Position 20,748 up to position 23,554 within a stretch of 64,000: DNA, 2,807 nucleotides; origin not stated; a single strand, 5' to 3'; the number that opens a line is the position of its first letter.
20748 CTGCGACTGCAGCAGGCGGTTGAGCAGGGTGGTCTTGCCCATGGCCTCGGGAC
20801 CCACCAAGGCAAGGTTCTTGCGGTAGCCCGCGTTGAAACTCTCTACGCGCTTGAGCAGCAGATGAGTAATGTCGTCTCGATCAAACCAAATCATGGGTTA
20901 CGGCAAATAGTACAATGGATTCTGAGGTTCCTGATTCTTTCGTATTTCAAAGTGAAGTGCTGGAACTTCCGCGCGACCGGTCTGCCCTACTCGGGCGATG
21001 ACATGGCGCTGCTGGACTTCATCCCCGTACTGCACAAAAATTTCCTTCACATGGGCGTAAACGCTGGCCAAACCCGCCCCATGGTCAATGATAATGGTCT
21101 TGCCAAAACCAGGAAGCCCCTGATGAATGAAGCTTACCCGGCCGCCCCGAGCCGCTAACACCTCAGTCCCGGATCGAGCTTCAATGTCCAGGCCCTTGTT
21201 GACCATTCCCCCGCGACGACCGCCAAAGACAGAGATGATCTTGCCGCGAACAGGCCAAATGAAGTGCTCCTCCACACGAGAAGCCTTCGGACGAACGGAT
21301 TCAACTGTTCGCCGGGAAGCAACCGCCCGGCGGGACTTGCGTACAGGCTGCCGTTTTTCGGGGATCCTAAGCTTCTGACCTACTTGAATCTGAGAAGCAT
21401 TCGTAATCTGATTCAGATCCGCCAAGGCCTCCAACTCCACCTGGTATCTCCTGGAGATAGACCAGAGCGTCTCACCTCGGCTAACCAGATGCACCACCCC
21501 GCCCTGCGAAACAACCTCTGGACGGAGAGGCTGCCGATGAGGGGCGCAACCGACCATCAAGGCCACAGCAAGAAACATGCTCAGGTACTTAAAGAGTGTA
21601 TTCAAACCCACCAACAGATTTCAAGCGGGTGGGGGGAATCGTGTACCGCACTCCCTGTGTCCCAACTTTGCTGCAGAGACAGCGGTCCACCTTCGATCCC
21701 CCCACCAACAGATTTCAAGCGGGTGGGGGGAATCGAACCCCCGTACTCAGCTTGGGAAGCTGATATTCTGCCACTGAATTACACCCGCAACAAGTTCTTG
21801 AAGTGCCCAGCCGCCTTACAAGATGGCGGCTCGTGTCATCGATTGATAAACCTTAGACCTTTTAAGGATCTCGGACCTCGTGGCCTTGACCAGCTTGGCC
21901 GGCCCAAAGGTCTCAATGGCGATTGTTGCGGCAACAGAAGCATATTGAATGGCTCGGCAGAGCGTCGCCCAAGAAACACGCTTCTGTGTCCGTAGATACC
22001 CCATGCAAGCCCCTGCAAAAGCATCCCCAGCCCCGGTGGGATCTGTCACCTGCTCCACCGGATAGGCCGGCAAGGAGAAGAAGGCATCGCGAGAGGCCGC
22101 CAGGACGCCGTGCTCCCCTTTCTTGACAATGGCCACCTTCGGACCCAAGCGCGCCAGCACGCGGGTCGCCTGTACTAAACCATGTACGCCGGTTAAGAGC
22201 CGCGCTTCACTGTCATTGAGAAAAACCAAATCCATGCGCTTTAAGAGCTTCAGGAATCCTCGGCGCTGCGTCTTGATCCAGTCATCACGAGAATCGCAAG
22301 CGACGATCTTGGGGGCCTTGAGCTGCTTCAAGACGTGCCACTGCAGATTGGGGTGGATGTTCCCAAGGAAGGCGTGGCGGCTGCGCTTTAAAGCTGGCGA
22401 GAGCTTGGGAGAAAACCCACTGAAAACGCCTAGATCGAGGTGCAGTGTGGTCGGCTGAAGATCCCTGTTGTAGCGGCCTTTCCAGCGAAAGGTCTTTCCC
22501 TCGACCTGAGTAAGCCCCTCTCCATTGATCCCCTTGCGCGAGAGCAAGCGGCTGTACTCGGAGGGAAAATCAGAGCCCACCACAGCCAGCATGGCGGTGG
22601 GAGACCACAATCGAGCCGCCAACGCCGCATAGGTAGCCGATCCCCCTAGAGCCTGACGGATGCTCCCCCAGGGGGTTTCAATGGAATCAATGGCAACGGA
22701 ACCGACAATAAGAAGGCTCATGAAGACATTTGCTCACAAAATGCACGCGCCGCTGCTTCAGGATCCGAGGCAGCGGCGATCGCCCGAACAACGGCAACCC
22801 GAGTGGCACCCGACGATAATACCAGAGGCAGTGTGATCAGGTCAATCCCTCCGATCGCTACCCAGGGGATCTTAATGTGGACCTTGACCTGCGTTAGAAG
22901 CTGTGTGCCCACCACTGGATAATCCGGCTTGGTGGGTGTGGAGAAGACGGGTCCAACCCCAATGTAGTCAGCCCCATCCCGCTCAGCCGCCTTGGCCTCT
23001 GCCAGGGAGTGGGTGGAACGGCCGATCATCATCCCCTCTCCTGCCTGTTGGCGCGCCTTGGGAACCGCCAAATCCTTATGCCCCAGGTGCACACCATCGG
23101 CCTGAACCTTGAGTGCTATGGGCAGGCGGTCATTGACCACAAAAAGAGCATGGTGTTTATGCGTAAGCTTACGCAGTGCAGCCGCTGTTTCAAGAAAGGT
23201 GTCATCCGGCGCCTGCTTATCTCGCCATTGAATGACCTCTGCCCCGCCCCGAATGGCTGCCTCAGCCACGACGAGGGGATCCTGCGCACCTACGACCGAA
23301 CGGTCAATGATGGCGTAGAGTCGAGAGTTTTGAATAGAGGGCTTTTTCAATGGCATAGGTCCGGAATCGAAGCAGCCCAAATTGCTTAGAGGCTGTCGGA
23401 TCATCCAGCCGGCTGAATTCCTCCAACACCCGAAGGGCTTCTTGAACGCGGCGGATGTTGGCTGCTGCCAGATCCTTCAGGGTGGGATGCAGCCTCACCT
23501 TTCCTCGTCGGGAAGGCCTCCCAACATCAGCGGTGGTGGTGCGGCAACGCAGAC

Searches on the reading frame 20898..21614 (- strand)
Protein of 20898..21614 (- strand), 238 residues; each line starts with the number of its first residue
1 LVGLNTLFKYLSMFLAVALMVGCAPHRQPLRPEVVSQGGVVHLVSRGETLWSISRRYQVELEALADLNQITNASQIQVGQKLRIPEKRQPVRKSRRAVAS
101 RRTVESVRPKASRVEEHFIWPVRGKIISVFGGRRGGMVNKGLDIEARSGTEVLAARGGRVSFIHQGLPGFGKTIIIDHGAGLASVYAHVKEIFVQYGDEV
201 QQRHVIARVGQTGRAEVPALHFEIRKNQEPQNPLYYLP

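Call 66: search_protein_families(library=pfam, proteins=[window:20898-21614:-], max_evalue=0.00001)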
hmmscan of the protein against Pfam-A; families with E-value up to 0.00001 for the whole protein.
window:20898-21614:- (238 aa): 2 families
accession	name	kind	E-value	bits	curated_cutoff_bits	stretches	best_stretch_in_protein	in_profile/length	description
PF01551.29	Peptidase_M23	-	1.5e-28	99.2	28.7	1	139-233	3-96/96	Peptidase family M23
PF01476.26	LysM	-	2.3e-14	53.5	20.9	1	42-85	1-43/43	LysM domain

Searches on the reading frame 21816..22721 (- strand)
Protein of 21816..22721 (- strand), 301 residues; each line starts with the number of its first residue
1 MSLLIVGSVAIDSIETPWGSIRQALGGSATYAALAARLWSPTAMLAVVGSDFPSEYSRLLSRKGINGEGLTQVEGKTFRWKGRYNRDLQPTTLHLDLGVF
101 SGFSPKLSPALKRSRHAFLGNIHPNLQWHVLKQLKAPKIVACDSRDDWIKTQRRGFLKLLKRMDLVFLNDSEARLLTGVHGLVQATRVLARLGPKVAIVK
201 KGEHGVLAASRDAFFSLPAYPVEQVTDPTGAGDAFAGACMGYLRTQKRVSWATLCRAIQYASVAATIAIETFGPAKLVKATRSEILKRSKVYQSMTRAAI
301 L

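Call 66: search_protein_families(library=pfam, proteins=[window:21816-22721:-], max_evalue=0.00001)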
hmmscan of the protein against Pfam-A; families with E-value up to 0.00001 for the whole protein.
window:21816-22721:- (301 aa): 1 family
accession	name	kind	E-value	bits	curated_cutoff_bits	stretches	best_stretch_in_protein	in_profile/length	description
PF00294.29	PfkB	-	1.2e-24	87.7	25.8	1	6-275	7-296/302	pfkB family carbohydrate kinase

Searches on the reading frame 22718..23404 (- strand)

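Call 66: search_protein_families(library=pfam, proteins=[window:22718-23404:-], max_evalue=0.00001)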
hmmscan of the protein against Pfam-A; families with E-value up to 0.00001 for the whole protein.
window:22718-23404:- (228 aa): 1 family
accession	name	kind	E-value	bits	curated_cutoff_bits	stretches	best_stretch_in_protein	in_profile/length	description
PF02581.23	TMP-TENI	-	6e-62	208.7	27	1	29-209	1-180/180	Thiamine monophosphate synthase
